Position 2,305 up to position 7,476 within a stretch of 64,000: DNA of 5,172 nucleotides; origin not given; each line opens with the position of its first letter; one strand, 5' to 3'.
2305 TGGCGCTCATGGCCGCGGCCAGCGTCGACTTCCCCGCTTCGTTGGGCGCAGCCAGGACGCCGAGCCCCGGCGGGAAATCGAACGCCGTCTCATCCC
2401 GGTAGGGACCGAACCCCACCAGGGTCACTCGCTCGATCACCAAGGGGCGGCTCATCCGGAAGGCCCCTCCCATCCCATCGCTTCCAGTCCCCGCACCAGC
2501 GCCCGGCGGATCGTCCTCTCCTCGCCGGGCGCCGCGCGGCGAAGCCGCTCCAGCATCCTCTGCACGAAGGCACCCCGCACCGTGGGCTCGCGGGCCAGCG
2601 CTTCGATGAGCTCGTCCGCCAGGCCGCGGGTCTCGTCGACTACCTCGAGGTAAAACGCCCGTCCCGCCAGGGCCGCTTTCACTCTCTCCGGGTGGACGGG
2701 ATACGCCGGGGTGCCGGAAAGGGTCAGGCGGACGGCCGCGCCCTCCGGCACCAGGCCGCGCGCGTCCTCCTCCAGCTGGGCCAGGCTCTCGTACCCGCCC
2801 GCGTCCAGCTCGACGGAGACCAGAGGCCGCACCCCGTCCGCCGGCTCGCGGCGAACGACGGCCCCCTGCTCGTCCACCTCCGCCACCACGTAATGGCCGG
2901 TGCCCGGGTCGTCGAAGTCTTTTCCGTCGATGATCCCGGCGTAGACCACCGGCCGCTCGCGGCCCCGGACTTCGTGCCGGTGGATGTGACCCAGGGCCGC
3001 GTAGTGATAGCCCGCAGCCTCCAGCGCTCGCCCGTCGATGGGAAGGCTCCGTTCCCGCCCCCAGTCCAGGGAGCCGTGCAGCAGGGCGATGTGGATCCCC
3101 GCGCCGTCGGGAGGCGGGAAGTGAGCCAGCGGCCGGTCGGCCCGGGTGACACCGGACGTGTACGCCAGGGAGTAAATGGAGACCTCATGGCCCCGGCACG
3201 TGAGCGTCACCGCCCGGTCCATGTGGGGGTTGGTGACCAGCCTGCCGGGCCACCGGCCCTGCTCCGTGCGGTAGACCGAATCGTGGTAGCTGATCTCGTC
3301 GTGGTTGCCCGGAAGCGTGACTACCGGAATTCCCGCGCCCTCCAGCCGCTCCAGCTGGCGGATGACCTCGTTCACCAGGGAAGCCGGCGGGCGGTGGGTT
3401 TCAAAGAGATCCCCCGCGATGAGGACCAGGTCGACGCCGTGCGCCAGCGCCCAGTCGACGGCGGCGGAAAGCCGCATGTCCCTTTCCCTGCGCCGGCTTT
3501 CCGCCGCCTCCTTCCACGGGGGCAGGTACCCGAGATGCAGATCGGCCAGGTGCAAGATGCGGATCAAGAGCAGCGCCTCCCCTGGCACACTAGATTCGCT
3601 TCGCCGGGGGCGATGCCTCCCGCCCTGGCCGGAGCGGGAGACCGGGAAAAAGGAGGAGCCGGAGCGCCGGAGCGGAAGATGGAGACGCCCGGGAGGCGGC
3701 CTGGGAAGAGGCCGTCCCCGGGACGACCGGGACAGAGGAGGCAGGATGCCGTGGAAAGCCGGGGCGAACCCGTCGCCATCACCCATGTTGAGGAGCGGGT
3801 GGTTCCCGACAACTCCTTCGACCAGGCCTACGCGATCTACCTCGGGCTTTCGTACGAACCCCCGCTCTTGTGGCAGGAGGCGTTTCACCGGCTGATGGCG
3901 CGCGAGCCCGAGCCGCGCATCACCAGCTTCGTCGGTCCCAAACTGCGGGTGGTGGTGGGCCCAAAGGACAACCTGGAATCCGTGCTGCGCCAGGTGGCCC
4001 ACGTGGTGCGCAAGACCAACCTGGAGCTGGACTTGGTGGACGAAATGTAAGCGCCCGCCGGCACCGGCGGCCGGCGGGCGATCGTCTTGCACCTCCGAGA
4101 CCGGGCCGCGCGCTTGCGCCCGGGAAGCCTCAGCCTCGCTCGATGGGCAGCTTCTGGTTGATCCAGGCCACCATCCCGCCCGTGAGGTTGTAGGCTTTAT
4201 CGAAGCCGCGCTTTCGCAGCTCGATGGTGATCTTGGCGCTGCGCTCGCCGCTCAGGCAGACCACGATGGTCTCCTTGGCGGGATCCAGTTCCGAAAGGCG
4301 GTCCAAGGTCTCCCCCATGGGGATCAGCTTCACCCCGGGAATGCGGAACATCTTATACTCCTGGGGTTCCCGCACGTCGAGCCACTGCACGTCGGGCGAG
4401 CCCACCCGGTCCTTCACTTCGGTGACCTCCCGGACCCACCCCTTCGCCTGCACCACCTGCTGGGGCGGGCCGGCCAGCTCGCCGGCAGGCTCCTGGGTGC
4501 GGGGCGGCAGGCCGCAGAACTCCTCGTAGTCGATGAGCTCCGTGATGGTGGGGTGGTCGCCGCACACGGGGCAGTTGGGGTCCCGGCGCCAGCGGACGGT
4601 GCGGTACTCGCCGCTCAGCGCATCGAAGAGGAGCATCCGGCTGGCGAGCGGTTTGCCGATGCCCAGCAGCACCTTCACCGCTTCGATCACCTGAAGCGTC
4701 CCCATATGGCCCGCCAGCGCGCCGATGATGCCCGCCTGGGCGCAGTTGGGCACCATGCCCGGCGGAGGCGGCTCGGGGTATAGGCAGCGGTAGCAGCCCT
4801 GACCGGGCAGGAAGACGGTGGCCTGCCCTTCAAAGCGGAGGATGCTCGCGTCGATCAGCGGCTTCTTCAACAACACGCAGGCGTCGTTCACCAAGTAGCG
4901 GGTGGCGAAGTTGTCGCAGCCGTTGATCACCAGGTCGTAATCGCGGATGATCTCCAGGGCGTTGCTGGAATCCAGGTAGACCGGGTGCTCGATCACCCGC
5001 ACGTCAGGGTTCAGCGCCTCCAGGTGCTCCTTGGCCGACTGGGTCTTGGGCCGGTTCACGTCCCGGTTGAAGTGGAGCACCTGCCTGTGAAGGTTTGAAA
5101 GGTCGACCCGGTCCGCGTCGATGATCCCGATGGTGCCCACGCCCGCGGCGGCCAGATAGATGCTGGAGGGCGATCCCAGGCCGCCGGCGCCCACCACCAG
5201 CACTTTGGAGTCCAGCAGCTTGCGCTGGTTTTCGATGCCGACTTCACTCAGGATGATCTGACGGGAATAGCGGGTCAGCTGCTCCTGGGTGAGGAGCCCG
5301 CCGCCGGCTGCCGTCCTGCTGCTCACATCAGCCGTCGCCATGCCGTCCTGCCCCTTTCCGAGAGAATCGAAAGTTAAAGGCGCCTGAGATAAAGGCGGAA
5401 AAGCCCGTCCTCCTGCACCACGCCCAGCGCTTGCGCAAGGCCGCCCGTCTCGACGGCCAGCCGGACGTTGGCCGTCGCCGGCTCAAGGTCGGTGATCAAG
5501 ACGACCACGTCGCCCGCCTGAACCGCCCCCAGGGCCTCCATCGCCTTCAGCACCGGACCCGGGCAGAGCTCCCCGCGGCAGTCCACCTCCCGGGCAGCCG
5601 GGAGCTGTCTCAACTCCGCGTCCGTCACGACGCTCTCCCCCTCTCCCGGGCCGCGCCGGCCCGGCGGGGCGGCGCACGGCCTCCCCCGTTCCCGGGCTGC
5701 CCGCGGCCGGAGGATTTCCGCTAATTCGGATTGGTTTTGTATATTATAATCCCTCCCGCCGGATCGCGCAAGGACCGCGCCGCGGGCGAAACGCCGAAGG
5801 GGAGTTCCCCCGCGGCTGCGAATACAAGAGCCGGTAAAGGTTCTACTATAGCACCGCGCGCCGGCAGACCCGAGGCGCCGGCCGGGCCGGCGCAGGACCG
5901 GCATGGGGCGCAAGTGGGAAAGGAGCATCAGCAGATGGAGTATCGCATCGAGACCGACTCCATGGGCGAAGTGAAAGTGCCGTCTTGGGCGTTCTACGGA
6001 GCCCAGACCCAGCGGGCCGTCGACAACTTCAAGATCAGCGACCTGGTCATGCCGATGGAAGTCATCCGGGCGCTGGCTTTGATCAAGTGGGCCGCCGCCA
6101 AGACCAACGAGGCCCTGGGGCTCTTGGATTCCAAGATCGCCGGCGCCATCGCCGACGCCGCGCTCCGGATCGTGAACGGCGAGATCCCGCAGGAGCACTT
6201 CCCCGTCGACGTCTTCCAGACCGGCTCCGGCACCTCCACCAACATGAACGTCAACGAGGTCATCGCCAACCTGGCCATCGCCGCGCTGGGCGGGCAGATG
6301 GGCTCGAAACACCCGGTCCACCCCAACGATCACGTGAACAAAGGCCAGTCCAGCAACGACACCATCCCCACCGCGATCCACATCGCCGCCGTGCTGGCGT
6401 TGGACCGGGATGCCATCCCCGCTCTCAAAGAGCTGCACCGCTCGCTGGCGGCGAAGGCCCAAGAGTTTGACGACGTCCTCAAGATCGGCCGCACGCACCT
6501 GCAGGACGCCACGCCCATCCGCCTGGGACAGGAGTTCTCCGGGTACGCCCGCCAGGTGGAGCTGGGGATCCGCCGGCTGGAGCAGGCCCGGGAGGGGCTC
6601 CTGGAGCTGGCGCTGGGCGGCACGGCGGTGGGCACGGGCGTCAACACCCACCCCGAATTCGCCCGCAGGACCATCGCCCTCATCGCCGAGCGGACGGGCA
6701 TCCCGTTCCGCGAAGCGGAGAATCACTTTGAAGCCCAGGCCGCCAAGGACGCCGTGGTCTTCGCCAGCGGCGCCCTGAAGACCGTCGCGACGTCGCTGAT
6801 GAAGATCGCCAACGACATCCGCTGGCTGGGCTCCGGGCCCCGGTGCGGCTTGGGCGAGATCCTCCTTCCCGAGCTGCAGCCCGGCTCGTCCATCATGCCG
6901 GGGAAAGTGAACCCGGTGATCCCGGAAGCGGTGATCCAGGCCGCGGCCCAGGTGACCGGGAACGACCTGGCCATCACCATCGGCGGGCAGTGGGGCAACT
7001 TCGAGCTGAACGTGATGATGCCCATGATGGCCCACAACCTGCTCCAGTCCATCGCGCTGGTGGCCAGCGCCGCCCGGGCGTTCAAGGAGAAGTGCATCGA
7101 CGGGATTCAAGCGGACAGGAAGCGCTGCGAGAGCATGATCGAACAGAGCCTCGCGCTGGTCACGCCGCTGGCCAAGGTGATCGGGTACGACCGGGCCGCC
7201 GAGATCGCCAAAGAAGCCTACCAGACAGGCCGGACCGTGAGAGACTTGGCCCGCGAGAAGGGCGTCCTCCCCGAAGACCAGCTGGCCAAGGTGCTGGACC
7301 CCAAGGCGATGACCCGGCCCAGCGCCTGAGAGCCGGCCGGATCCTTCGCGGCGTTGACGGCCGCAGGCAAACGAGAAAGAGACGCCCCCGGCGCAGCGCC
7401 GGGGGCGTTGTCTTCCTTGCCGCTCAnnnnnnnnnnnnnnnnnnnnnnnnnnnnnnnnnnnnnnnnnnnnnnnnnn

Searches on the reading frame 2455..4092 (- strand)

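Call 60: search_protein_families(library=pfam, proteins=[window:2455-4092:-], max_evalue=0.00001)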
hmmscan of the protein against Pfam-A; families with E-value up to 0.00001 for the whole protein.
window:2455-4092:- (546 aa): 2 families
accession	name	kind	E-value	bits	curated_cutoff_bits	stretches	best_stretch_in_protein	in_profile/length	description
PF00149.33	Metallophos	-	2e-13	51.7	21.5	1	177-372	1-190/191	Calcineurin-like phosphoesterase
PF12850.12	Metallophos_2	-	3.2e-07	30.9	27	1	178-408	2-153/154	Calcineurin-like phosphoesterase superfamily domain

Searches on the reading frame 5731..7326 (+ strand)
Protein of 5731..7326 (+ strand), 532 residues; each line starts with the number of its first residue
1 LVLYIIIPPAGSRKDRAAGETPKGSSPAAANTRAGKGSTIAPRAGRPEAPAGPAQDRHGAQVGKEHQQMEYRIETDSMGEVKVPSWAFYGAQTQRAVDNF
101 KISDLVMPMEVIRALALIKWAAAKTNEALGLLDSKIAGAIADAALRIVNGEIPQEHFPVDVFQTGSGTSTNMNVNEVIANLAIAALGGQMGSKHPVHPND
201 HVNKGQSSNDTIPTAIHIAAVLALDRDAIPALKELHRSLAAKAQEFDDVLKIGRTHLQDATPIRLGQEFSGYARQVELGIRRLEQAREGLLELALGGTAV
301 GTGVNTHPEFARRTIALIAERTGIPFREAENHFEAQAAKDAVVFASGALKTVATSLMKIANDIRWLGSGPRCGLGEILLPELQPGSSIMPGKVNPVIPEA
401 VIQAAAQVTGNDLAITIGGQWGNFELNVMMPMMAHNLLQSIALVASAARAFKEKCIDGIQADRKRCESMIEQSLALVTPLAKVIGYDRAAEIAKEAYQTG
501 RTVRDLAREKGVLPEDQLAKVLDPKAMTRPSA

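Call 60: search_protein_families(library=pfam, proteins=[window:5731-7326:+], max_evalue=0.00001)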
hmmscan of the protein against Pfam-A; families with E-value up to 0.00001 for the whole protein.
window:5731-7326:+ (532 aa): 2 families
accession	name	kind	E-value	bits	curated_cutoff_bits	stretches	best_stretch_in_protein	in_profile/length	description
PF00206.25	Lyase_1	-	8.8e-100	334.6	27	1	79-410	1-312/312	Lyase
PF10415.14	FumaraseC_C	-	1.5e-22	80.2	32.5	1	476-529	1-54/54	Fumarase C C-terminus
